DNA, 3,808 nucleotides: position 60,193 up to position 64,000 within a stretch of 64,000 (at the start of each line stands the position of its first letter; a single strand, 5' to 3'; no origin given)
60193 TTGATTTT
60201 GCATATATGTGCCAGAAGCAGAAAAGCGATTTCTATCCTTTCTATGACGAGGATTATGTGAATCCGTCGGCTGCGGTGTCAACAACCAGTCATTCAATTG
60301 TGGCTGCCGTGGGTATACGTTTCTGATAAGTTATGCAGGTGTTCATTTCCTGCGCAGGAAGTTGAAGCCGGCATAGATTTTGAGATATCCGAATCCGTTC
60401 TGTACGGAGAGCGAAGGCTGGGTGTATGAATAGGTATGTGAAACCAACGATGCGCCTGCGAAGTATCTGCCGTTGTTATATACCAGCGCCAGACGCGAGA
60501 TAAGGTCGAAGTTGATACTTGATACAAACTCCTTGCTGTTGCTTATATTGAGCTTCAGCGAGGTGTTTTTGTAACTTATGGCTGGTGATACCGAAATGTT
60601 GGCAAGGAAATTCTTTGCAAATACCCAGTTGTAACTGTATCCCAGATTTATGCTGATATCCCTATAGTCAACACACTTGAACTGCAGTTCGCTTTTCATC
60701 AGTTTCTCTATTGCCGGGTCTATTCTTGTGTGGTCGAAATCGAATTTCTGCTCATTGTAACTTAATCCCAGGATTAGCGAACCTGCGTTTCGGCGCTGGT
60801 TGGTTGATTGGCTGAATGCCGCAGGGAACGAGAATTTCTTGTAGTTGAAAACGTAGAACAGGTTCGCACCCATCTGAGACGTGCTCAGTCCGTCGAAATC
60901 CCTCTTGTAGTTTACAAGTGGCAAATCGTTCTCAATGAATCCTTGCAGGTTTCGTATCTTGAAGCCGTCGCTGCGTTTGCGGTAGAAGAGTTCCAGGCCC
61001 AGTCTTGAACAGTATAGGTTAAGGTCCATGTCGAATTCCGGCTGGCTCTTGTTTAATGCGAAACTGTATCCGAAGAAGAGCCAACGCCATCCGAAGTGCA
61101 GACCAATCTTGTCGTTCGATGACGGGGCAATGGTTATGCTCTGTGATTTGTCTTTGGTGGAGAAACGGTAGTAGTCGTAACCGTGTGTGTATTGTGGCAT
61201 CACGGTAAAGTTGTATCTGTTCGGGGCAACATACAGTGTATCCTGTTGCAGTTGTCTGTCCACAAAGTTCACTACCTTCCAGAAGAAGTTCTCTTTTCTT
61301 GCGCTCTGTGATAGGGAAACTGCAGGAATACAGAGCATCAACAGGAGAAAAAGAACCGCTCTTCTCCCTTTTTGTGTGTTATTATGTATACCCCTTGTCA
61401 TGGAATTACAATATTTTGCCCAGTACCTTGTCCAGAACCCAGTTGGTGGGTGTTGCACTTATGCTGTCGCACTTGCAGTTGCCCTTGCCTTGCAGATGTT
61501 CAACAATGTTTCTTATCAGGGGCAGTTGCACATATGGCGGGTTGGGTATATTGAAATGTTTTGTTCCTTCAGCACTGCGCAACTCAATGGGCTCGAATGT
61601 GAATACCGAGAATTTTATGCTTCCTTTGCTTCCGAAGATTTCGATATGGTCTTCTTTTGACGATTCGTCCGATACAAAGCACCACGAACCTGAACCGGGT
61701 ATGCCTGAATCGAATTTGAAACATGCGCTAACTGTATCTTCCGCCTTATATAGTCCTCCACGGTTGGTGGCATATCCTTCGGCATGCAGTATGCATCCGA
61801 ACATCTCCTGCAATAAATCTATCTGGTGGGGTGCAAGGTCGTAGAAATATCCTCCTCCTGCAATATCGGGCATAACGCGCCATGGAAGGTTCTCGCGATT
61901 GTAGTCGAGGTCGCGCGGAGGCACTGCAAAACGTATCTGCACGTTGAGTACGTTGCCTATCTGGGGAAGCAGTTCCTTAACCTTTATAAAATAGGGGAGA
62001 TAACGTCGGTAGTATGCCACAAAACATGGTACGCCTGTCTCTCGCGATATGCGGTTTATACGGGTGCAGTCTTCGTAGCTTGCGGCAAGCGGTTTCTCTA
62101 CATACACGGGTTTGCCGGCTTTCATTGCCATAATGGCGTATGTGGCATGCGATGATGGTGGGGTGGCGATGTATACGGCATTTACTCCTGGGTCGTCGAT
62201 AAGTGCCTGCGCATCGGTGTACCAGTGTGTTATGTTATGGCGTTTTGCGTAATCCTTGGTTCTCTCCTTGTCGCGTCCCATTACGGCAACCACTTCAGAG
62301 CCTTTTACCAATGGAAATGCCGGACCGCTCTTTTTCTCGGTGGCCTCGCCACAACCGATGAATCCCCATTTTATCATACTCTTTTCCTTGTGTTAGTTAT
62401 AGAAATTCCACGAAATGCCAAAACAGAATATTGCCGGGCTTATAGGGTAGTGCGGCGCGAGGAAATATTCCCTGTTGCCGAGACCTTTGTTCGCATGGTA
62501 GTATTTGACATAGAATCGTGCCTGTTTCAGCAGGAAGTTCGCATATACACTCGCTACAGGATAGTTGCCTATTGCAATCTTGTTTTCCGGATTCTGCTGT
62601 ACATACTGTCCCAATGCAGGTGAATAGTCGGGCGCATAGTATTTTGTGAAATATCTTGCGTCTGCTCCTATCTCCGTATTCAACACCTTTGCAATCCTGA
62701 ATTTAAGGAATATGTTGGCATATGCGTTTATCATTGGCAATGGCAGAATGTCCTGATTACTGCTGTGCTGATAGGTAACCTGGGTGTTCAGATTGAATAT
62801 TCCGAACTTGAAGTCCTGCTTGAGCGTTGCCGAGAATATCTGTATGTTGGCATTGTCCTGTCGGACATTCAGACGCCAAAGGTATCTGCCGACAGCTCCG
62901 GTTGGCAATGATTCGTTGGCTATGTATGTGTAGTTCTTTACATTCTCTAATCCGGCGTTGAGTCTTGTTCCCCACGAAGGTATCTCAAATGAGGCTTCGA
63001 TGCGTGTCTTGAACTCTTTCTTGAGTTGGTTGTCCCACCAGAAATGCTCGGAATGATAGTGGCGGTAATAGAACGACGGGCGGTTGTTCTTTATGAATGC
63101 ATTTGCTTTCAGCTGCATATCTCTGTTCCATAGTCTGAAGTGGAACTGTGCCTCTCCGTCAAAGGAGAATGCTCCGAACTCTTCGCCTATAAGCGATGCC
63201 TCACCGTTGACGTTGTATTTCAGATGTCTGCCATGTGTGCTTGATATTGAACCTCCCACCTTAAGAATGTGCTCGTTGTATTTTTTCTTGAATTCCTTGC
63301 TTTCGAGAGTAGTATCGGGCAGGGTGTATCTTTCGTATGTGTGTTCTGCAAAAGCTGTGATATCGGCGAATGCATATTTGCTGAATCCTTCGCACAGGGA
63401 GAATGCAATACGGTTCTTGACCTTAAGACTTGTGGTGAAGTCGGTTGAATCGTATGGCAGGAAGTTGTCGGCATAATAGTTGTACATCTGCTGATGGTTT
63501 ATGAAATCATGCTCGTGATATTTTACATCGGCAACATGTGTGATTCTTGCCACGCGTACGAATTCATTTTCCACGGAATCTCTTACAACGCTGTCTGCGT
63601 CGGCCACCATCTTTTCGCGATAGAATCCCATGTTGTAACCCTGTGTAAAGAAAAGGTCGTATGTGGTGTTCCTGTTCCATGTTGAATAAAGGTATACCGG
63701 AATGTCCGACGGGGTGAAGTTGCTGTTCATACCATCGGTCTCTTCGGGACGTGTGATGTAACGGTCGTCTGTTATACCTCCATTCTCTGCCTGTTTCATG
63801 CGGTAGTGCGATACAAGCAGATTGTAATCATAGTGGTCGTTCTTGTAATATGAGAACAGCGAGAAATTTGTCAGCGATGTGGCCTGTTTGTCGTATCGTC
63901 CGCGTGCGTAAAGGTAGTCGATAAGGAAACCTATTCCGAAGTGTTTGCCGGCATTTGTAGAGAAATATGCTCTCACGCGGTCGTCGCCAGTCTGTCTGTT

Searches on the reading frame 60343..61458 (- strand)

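Call 73: search_protein_families(library=pfam, proteins=[window:60343-61458:-], max_evalue=0.00001)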
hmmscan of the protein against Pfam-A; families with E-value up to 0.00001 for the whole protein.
window:60343-61458:- (371 aa): 1 family
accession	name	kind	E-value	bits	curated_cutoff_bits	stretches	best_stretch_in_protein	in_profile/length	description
PF14391.12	DUF4421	-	3.2e-85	286.7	32.1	1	72-367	2-302/302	Domain of unknown function (DUF4421)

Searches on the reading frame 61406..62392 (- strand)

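Call 73: search_protein_families(library=pfam, proteins=[window:61406-62392:-], max_evalue=0.00001)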
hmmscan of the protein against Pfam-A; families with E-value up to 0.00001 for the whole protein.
window:61406-62392:- (328 aa): 3 families
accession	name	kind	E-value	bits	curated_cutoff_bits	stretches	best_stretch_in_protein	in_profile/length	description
PF01408.29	GFO_IDH_MocA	-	9.1e-25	88.1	24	1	7-127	1-120/120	Oxidoreductase family, NAD-binding Rossmann fold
PF22725.1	GFO_IDH_MocA_C3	-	1.3e-19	70.9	27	1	144-259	12-123/124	GFO/IDH/MocA C-terminal domain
PF02894.22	GFO_IDH_MocA_C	-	8.9e-13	49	22.9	1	144-260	8-128/218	Oxidoreductase family, C-terminal alpha/beta domain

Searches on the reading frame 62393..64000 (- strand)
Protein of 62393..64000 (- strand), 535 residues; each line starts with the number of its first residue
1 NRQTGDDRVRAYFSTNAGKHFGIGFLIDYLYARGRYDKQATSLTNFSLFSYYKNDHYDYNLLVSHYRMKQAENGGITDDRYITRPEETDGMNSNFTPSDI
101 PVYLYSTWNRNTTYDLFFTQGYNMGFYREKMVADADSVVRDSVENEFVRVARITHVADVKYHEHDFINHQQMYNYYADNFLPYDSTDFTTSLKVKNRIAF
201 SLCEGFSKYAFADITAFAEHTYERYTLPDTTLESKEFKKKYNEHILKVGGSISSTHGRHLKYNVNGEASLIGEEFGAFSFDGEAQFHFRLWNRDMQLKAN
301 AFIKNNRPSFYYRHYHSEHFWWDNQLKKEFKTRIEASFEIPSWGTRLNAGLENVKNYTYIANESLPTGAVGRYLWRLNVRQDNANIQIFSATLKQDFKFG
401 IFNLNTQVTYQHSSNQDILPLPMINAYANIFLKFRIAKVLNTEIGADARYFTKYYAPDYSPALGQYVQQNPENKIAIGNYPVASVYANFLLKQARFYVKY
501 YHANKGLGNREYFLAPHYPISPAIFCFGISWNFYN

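Call 73: search_protein_families(library=pfam, proteins=[window:62393-64000:-], max_evalue=0.00001)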
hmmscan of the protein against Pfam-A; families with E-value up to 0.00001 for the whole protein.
window:62393-64000:- (535 aa): 1 family
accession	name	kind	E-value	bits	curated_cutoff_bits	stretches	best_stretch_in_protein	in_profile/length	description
PF14121.12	Porin_10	-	5.2e-161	537.8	27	1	2-535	102-597/597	Putative porin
